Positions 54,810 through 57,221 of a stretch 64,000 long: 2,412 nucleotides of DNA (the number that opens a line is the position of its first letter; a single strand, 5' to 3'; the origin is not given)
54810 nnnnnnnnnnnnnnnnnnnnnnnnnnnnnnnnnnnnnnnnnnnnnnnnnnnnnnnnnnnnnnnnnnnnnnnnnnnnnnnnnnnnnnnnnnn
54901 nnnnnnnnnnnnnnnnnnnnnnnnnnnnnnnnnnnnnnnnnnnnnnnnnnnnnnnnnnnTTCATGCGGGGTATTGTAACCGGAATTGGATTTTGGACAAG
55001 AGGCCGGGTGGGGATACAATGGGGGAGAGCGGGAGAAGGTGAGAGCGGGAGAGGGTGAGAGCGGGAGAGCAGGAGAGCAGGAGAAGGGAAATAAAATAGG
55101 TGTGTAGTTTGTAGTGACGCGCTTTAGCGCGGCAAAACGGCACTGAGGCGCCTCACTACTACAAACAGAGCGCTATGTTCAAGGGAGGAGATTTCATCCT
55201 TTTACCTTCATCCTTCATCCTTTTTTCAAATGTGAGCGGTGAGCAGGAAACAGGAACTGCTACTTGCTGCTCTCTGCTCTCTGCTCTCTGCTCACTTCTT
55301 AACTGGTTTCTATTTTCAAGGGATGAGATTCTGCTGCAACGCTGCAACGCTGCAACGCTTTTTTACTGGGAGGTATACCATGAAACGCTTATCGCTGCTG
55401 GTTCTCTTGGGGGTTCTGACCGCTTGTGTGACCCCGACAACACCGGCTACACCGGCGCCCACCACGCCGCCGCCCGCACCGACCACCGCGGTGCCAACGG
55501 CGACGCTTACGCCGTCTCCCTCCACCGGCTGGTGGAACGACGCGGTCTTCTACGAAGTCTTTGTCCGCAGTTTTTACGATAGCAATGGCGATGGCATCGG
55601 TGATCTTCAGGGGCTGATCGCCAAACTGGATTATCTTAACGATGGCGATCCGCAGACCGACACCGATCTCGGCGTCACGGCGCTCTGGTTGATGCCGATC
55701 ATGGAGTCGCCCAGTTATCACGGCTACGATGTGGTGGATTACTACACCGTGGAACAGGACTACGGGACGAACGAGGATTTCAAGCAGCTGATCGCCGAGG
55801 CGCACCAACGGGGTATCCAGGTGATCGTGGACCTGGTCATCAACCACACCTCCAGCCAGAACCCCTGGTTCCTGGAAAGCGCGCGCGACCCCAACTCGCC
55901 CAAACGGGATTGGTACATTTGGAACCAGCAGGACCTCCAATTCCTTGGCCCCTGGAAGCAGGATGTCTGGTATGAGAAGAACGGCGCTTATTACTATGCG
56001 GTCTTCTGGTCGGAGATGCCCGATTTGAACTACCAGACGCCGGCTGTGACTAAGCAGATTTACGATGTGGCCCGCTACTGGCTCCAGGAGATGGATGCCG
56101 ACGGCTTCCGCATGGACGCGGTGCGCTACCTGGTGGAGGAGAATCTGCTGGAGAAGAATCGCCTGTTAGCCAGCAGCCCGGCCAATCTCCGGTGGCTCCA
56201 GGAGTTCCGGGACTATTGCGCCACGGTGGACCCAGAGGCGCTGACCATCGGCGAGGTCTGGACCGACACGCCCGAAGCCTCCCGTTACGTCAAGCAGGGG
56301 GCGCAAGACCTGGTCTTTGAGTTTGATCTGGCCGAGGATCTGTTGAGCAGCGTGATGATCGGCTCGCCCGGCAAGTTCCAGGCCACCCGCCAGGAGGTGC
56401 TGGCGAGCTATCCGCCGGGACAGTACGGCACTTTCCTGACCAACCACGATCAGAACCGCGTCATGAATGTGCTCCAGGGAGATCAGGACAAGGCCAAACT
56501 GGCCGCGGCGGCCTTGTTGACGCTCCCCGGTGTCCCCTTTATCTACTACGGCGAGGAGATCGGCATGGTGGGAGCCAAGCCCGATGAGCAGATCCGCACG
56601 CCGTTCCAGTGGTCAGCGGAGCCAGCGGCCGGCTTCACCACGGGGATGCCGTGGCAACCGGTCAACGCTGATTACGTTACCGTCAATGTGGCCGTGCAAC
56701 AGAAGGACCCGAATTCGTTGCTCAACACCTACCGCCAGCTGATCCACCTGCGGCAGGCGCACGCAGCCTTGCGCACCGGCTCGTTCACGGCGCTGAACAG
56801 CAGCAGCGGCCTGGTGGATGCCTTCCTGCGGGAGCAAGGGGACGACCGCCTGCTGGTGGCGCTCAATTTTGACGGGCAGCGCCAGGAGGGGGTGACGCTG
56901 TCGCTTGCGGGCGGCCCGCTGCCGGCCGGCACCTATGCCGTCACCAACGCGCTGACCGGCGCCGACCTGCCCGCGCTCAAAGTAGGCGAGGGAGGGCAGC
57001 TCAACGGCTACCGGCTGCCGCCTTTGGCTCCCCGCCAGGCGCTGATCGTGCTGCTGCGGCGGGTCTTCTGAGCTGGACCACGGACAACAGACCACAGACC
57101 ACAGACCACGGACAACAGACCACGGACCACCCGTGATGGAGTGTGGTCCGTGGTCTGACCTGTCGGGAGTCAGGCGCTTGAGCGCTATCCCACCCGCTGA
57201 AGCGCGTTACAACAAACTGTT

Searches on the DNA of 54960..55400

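Call 51: search_rna_families(source=window, start=54960, end=55400, threshold=evalue, max_evalue=10)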
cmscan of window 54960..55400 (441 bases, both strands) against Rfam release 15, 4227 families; matches with E-value up to 10: 8.
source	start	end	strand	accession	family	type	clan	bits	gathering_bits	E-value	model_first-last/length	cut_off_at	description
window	55230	55298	+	RF03778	mir-483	Gene; miRNA;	-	17.4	60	1.4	1-75/75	no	mir-483 microRNA precursor family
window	55187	55225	-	RF01306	sR52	Gene; snRNA; snoRNA; CD-box;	-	15.2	50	0.93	1-60/60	no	Small nucleolar RNA sR52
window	55233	55288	+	RF00920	MIR444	Gene; miRNA;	-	14.7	110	2.8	1-116/116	no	MIR444 microRNA precursor family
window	55228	55298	-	RF03778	mir-483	Gene; miRNA;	-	14.5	60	6.5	1-75/75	no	mir-483 microRNA precursor family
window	55306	55332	-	RF01371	CRISPR-DR58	Gene; CRISPR;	-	14.5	38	7.2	1-37/37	no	CRISPR RNA direct repeat element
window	55232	55300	+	RF04083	MIR528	Gene; miRNA;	-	14.3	62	4.3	1-89/89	no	MIR528 microRNA precursor family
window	55224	55302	+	RF03831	mir-627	Gene; miRNA;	-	13.9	86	7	1-87/87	no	mir-627 microRNA precursor family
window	55111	55159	+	RF03777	MIR533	Gene; miRNA;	-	13.6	80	5.6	1-125/125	no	MIR533 microRNA precursor family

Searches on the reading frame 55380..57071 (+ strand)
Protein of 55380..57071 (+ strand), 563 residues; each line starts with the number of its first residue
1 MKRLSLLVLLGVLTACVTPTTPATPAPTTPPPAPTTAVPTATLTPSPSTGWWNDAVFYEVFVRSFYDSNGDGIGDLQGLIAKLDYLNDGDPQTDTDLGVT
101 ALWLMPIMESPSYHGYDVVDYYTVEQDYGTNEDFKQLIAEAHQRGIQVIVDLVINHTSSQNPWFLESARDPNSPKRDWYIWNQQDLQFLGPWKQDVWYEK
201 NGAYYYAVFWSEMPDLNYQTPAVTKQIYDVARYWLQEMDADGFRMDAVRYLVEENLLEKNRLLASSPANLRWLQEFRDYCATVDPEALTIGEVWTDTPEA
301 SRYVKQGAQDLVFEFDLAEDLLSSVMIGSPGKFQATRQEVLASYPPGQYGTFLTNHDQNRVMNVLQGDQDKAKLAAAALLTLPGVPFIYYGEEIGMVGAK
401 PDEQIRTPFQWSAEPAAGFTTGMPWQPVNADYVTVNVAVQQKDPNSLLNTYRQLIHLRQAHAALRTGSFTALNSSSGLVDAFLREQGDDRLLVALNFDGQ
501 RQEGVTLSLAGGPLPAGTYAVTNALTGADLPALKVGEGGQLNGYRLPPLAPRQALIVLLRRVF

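Call 16: search_protein_families(library=pfam, proteins=[window:55380-57071:+])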
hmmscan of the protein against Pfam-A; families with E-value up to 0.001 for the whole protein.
window:55380-57071:+ (563 aa): 3 families
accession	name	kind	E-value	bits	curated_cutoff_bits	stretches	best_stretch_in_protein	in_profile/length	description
PF00128.31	Alpha-amylase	-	1.3e-108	364.6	22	1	60-467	2-446/446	Alpha amylase, catalytic domain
PF11941.14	DUF3459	-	7.4e-06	26.7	22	1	451-508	2-59/90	Domain of unknown function (DUF3459)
PF16657.11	Malt_amylase_C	-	0.00033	21.1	27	1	467-510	1-41/75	Maltogenic Amylase, C-terminal domain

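Call 19: find_encoding_contigs(protein=window:55380-57071:+, flank=10000, max_places=10)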
Protein window:55380-57071:+ (563 aa): 2 contigs read that carry it; 2 places shown.
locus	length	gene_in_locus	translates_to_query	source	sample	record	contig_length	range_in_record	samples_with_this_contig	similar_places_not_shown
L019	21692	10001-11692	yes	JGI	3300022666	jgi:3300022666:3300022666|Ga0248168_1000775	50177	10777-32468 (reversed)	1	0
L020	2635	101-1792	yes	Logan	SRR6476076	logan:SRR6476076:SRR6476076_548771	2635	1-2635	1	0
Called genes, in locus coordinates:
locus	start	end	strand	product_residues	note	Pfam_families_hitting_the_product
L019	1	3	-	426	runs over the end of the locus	-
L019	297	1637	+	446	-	PF02878:PGM_PMM_I, PF02879:PGM_PMM_II, PF02880:PGM_PMM_III, PF00408:PGM_PMM_IV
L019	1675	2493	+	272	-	PF12746:GNAT_acetyltran, PF13302:Acetyltransf_3 (weak), PF00583:Acetyltransf_1 (weak)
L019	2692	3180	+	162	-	PF01980:TrmO_N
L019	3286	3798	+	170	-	PF06445:GyrI-like, PF14526:Cass2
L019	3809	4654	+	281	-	PF00165:HTH_AraC (weak), PF12833:HTH_18, PF00165:HTH_AraC, PF06445:GyrI-like (weak)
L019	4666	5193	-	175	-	PF04266:ASCH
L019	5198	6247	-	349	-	PF00224:PK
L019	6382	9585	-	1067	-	PF00270:DEAD (faint), PF04851:ResIII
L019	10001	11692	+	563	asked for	PF00128:Alpha-amylase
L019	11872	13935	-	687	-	PF03030:H_PPase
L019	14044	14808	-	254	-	-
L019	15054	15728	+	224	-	-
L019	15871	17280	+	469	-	PF07690:MFS_1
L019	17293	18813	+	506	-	PF01476:LysM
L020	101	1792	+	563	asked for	PF00128:Alpha-amylase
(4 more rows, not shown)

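Call 29: find_homologous_proteins(query=window:55380-57071:+, max_evalue=1e-50)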
Query window:55380-57071:+ (563 aa): 7996 proteins with E <= 1e-50 among 8000 candidates; the best 120 are listed.
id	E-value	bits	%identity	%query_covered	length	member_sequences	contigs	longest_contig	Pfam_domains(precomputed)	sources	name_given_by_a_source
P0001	0.0e+0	1165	88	100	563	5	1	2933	PF00128.32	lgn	-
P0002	0.0e+0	1068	81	96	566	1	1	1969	PF00128.32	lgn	-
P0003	4.6e-229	780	63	93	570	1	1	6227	PF00128.32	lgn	-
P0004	5.5e-222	756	59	91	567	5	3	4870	PF00128.32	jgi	jgi:glycosidase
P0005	1.5e-219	748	59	97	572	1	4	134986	PF00128.32,PF16657.12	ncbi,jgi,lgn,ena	-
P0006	4.0e-219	747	59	99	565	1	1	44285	PF00128.32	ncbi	-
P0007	1.2e-217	742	58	97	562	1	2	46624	PF00128.32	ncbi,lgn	ncbi:MAG: alpha-amylase family glycosyl hydrolase [Anaerolineales bacterium]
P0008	4.5e-214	730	61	91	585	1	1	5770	PF00128.32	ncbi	-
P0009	1.0e-209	716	56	99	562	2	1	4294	PF00128.32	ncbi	-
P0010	1.9e-209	715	59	91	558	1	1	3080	PF00128.32,PF16657.12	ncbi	-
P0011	1.6e-205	702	58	93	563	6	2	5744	PF00128.32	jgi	-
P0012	3.0e-205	701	58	94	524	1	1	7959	PF00128.32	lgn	-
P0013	6.7e-205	700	57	99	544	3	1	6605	PF00128.32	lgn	-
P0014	9.3e-204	696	58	92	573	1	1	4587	PF00128.32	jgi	-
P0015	2.6e-202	691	57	91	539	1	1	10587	PF00128.32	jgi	jgi:glycosidase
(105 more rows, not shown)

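Call 30: find_encoding_contigs(protein=P0001, flank=3000, max_places=4)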
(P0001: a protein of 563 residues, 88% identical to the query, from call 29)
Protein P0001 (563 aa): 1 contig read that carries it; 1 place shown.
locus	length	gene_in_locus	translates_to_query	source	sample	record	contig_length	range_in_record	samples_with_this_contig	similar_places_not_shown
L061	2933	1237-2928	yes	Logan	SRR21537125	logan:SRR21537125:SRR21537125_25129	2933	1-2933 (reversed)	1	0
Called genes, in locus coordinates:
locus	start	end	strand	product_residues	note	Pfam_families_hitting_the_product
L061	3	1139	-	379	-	?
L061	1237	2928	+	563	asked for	PF00128:Alpha-amylase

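Call 31: find_encoding_contigs(protein=P0002, flank=3000, max_places=4)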
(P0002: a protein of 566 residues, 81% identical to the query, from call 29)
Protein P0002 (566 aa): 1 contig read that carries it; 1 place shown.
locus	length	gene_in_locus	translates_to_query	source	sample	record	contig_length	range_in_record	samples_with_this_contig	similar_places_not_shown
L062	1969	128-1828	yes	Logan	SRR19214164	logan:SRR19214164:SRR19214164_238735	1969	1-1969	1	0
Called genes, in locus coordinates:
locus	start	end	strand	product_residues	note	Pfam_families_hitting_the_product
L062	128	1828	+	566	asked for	PF00128:Alpha-amylase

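Call 32: find_encoding_contigs(protein=P0003, flank=5000, max_places=4)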
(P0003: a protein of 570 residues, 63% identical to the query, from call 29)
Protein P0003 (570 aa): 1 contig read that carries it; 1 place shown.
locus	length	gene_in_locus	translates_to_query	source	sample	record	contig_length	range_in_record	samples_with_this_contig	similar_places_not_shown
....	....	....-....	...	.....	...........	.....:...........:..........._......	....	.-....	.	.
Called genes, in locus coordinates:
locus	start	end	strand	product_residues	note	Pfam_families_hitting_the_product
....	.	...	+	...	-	?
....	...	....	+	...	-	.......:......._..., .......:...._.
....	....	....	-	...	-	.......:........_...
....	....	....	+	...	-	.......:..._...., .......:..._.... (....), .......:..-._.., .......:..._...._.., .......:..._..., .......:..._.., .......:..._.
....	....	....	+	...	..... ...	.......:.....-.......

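Call 76: find_encoding_contigs(protein=P0004, flank=5000, max_places=4)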
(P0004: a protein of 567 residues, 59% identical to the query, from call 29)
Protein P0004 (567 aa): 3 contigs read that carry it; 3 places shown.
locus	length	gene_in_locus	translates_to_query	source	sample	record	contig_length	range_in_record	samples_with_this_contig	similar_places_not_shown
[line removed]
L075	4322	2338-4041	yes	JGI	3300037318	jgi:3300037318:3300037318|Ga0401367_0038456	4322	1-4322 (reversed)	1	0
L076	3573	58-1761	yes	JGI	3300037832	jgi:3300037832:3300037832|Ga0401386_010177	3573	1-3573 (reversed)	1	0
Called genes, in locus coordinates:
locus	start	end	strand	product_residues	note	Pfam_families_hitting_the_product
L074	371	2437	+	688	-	PF00009:GTP_EFTU, PF22042:EF-G_D2, PF03144:GTP_EFTU_D2, PF14492:EFG_III, PF03764:EFG_IV, PF00679:EFG_C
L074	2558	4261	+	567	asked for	PF00128:Alpha-amylase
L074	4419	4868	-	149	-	?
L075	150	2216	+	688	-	PF00009:GTP_EFTU, PF22042:EF-G_D2, PF03144:GTP_EFTU_D2, PF14492:EFG_III, PF03764:EFG_IV, PF00679:EFG_C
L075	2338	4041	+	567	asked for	PF00128:Alpha-amylase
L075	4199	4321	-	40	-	?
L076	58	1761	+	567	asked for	PF00128:Alpha-amylase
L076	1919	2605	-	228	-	PF01386:Ribosomal_L25p, PF14693:Ribosomal_TL5_C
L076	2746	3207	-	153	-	-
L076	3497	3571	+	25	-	?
